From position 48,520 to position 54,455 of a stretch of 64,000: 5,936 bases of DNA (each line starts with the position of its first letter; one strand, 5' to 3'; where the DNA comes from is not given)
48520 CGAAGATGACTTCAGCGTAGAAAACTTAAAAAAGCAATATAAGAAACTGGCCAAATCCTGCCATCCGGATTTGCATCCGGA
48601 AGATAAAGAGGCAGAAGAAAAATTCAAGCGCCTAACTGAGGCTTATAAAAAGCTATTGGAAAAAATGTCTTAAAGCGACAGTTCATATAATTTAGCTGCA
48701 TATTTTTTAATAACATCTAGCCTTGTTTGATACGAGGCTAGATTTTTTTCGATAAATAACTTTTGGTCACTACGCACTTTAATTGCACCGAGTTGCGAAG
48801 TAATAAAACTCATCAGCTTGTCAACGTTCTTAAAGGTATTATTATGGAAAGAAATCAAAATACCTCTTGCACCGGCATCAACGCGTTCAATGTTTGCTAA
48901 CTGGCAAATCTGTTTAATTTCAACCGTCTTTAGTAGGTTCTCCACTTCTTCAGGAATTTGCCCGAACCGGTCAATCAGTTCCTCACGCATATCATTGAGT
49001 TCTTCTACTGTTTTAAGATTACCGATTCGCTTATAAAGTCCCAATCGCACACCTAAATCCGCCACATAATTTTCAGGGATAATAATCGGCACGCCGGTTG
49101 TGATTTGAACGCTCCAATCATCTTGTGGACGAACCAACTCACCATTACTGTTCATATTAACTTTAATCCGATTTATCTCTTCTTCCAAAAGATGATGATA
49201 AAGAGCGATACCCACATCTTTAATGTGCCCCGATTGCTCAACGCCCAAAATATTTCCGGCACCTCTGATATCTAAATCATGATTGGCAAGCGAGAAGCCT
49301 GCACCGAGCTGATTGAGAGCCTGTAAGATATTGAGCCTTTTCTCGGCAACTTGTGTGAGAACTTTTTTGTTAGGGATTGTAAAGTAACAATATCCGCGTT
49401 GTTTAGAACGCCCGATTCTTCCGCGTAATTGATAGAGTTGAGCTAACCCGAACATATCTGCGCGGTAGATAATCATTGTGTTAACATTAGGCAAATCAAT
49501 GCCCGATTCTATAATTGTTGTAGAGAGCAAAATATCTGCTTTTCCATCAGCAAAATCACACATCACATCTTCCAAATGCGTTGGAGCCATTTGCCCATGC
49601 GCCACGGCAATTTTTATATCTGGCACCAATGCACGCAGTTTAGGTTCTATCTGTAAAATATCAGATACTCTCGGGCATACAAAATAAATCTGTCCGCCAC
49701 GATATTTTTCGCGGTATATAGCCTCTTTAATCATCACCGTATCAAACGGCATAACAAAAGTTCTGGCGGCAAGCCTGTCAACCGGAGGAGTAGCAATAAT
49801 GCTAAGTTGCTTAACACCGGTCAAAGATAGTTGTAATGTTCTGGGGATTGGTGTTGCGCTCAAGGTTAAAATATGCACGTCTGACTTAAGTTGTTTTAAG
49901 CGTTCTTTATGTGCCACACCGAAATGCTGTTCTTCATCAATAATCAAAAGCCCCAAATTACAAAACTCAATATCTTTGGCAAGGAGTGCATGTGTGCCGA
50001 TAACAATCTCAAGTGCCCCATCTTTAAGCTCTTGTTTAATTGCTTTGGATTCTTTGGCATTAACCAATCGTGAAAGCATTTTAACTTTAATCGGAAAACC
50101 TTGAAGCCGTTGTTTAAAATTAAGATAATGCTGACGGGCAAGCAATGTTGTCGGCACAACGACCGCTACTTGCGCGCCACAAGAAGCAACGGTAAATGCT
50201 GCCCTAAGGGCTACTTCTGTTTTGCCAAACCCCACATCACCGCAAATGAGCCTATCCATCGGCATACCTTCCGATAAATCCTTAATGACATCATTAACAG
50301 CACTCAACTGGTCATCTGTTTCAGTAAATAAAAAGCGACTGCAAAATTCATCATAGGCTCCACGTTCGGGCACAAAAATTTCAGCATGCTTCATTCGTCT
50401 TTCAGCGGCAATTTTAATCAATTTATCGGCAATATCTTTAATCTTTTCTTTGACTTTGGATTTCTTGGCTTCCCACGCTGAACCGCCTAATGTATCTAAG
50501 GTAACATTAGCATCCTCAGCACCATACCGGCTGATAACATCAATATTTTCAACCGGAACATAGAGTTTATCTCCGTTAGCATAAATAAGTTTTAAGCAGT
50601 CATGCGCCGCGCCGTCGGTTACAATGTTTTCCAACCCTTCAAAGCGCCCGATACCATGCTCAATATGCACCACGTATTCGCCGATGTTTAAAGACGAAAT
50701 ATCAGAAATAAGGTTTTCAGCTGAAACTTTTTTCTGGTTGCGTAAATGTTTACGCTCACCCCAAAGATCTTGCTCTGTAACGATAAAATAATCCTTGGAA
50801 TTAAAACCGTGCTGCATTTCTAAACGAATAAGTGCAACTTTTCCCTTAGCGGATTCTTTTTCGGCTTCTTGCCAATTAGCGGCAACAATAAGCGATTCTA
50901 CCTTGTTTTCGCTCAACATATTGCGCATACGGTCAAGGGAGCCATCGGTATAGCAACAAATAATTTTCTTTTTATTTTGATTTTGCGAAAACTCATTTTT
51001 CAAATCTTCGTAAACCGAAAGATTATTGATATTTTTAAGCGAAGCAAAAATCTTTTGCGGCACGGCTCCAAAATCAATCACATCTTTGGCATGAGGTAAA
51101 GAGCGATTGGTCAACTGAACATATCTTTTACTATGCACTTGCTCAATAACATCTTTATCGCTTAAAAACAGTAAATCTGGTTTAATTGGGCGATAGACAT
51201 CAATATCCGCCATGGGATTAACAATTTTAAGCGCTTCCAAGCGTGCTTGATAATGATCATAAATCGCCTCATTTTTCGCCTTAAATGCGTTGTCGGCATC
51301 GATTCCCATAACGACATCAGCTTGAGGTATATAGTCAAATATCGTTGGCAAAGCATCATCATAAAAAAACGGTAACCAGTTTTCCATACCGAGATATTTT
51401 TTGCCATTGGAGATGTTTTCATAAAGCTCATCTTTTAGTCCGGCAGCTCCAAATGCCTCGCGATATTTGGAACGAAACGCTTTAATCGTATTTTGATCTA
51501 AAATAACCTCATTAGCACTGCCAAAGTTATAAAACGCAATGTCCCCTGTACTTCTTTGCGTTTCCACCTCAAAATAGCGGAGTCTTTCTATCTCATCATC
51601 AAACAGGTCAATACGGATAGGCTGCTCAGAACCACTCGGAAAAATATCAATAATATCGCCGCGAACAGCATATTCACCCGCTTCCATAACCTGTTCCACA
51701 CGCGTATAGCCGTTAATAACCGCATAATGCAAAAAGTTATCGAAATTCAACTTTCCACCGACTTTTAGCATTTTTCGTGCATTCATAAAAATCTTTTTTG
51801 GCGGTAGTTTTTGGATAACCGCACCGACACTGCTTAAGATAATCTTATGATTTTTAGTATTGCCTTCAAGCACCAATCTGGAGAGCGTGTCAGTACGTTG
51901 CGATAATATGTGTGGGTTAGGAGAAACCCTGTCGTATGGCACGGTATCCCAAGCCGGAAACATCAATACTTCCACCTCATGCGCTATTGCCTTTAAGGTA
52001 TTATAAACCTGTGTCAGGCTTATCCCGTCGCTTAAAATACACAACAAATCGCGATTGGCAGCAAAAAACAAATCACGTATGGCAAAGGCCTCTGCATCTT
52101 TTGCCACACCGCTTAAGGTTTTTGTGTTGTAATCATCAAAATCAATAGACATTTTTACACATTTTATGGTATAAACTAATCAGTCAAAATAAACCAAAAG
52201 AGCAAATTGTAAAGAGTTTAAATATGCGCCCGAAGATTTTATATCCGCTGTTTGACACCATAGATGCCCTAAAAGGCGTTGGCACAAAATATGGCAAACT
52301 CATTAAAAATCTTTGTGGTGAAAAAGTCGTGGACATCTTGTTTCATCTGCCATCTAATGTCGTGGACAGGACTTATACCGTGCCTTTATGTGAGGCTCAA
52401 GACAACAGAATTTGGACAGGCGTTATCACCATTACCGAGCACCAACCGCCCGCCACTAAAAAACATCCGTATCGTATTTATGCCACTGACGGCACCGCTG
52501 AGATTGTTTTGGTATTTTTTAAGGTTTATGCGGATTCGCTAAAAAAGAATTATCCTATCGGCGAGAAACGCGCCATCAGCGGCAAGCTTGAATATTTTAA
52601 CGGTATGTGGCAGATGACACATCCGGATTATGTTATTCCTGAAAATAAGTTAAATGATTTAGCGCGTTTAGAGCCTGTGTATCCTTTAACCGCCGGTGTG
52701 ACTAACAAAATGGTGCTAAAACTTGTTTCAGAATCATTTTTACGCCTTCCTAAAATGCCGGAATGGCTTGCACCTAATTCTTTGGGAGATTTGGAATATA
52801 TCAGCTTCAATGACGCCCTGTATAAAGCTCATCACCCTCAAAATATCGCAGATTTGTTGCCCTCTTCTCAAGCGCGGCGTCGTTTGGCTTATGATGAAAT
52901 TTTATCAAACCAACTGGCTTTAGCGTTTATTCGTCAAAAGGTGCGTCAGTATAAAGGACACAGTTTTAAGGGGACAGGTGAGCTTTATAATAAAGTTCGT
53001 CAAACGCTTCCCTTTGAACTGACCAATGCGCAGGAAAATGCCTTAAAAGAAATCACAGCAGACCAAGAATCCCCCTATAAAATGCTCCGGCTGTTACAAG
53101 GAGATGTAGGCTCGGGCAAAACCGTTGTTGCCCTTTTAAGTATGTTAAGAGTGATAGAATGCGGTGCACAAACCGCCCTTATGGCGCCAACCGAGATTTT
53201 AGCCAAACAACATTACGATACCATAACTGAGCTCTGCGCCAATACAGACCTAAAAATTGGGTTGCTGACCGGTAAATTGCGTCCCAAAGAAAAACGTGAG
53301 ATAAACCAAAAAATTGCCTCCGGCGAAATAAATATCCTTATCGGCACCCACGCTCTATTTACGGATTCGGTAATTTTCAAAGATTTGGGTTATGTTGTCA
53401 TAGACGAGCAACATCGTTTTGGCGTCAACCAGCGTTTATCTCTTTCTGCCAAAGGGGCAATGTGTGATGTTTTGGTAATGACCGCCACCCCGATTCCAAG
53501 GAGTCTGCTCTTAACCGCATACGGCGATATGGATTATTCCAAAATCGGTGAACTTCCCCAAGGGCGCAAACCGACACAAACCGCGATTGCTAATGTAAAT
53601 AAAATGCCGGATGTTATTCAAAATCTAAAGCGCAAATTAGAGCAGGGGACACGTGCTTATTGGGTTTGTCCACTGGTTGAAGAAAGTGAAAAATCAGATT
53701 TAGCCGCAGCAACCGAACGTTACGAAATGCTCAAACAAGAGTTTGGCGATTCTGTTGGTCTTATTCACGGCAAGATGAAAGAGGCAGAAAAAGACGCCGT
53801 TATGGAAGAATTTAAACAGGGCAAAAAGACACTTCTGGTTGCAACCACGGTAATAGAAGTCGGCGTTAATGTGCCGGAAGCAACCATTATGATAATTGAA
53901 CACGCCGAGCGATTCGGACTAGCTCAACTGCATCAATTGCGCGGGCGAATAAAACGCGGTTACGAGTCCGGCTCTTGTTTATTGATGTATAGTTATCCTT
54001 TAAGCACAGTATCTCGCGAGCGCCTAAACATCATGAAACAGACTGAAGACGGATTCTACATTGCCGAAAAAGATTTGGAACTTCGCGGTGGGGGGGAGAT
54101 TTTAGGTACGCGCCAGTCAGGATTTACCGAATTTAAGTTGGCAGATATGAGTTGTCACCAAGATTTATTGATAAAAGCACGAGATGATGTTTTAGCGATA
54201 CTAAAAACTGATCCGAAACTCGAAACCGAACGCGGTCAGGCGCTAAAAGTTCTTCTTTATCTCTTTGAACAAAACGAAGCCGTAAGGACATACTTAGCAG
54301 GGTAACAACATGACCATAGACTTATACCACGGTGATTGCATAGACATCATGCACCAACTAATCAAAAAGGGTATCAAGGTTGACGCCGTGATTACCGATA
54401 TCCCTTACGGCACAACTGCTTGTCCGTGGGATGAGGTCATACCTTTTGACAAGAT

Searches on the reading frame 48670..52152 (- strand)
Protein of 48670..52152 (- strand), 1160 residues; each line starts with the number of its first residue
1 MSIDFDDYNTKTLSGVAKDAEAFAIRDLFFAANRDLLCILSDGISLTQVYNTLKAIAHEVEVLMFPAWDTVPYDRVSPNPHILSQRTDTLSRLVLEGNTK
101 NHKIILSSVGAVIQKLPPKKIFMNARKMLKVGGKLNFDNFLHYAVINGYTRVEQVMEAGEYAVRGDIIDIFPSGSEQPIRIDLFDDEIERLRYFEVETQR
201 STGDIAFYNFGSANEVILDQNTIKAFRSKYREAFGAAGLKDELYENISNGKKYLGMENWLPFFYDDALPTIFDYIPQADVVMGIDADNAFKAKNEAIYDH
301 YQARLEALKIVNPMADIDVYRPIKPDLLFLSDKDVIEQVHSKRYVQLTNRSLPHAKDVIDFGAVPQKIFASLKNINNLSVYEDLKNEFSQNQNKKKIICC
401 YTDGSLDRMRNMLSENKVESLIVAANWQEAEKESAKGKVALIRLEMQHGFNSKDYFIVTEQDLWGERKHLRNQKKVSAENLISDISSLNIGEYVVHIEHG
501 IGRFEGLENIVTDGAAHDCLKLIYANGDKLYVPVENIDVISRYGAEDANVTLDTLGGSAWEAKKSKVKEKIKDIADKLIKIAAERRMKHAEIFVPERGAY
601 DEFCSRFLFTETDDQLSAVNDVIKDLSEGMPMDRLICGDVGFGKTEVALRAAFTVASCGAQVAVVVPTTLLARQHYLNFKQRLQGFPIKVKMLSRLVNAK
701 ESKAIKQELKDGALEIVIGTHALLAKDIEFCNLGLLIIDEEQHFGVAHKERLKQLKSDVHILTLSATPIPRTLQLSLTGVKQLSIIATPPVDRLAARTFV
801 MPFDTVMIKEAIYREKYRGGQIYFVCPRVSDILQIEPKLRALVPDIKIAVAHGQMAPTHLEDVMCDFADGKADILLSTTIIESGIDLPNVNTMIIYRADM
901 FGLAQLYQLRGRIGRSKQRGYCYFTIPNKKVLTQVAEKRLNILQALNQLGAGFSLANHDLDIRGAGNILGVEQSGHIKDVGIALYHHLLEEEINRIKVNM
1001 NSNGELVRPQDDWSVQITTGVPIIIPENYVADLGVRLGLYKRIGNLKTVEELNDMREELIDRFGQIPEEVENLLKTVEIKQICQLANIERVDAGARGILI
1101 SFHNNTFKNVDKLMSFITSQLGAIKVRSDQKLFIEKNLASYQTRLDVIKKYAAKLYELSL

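Call 10: search_protein_families(library=pfam, proteins=[window:48670-52152:-], max_evalue=0.001)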
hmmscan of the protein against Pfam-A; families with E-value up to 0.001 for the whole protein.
window:48670-52152:- (1160 aa): 7 families
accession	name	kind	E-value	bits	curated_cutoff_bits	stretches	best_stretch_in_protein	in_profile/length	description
PF03461.20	TRCF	-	6e-28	97.5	25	1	1021-1112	3-94/95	TRCF domain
PF00270.35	DEAD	-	1.6e-23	83.7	26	1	615-773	4-164/167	DEAD/DEAH box helicase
PF00271.37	Helicase_C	-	7.2e-23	81.4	23.5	1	810-916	8-109/110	Helicase conserved C-terminal domain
PF17757.6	UvrB_inter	-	2.2e-22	79.4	22.9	1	129-213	3-88/91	UvrB interaction domain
PF02559.22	CarD_TRCF_RID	-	2.9e-22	78.9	23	1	488-543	1-56/57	CarD-like/TRCF RID domain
PF04851.21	ResIII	-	5.2e-09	36.7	22.5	1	612-768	5-162/164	Type III restriction enzyme, res subunit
PF21132.2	MFD_D3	-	0.00093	19.6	21.8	0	388-463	1-73/73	MFD, D3 domain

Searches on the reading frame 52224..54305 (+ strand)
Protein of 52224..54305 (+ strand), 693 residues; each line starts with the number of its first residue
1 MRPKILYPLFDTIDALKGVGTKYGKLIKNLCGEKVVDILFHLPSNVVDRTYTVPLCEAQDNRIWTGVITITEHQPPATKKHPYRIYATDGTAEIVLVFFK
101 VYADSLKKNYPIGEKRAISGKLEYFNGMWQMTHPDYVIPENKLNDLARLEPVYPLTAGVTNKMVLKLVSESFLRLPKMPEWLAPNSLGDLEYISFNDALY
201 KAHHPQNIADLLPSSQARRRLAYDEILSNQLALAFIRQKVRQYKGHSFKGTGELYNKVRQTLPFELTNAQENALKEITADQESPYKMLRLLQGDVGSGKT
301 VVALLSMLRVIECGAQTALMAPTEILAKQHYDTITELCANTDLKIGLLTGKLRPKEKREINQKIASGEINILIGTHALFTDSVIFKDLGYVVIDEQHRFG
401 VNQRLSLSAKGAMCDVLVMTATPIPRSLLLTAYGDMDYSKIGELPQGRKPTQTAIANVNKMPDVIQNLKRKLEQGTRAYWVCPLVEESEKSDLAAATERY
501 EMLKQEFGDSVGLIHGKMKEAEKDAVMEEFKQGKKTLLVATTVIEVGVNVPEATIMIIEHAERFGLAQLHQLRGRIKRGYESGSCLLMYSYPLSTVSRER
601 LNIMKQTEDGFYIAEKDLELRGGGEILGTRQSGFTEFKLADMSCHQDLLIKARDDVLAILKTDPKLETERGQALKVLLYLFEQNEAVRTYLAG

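Call 97: search_protein_families(library=pfam, proteins=[window:52224-54305:+], max_evalue=0.01)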
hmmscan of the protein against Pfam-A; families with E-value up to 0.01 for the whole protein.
window:52224-54305:+ (693 aa): 8 families
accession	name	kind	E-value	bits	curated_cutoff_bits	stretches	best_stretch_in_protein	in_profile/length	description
PF00270.35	DEAD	-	8e-25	87.9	26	1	268-426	2-162/167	DEAD/DEAH box helicase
PF00271.37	Helicase_C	-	2.5e-23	82.9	23.5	1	464-578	6-108/110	Helicase conserved C-terminal domain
PF19833.4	RecG_dom3_C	-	3.9e-11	43.3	26.8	1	607-670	1-65/87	ATP-dependent DNA helicase RecG, domain 3, C-terminal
PF04851.21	ResIII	-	5.5e-11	43.1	22.5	1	264-423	2-162/164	Type III restriction enzyme, res subunit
PF17191.10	RecG_wedge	-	1.4e-10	41.5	23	1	15-171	4-158/162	RecG wedge domain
PF22590.2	Cas3-like_C_2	-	1.2e-05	25.9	27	1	494-578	13-103/106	CRISPR-associated nuclease/helicase Cas3, C-terminal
PF01336.31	tRNA_anti-codon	-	0.001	19.4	27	1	85-137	20-73/75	OB-fold nucleic acid binding domain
PF07517.20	SecA_DEAD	-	0.0076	16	24.6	0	295-360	99-164/290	SecA DEAD-like domain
